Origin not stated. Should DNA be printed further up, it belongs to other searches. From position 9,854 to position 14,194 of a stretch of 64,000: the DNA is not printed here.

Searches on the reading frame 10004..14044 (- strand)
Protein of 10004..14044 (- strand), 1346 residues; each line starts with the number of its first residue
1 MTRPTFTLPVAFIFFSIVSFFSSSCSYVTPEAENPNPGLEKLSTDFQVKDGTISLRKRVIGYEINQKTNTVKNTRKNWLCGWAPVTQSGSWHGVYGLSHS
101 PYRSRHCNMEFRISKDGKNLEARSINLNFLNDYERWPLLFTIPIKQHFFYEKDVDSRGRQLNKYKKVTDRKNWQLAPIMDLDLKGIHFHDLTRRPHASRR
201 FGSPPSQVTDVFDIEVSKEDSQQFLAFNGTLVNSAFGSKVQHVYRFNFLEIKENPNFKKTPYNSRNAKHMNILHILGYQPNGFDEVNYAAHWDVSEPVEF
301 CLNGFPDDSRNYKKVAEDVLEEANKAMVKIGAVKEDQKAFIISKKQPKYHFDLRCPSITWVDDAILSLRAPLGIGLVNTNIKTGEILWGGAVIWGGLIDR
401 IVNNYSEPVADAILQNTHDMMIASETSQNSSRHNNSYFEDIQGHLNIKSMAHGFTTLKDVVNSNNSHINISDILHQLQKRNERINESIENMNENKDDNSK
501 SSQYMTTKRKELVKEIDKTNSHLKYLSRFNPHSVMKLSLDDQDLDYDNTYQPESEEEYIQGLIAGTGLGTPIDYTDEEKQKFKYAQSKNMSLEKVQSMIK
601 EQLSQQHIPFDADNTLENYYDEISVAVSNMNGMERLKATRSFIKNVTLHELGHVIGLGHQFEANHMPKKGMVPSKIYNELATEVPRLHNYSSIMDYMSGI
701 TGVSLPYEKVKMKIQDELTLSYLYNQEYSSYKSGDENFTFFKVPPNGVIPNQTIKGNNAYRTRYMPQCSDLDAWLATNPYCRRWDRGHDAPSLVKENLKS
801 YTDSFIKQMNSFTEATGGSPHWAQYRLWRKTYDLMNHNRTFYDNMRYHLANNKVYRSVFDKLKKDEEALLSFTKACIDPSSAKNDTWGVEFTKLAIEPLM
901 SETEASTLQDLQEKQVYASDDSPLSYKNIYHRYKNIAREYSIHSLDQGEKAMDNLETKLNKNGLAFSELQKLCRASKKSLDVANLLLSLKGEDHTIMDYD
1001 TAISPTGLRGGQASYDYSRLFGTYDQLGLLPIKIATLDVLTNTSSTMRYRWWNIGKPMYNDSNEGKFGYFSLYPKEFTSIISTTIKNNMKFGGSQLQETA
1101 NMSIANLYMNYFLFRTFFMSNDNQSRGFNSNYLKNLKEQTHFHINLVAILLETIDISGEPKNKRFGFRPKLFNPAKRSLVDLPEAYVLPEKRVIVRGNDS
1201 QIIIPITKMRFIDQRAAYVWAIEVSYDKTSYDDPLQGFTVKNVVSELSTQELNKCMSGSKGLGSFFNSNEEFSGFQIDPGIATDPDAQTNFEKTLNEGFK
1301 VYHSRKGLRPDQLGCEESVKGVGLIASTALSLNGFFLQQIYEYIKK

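Call 8: search_protein_families(library=pfam, proteins=[window:10004-14044:-], max_evalue=0.001)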
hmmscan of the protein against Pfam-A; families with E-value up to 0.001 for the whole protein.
window:10004-14044:- (1346 aa): 1 family
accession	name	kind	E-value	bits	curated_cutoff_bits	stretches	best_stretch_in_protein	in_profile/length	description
PF16313.11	DUF4953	-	0.00097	18.9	24.2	0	639-799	9-157/316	Met-zincin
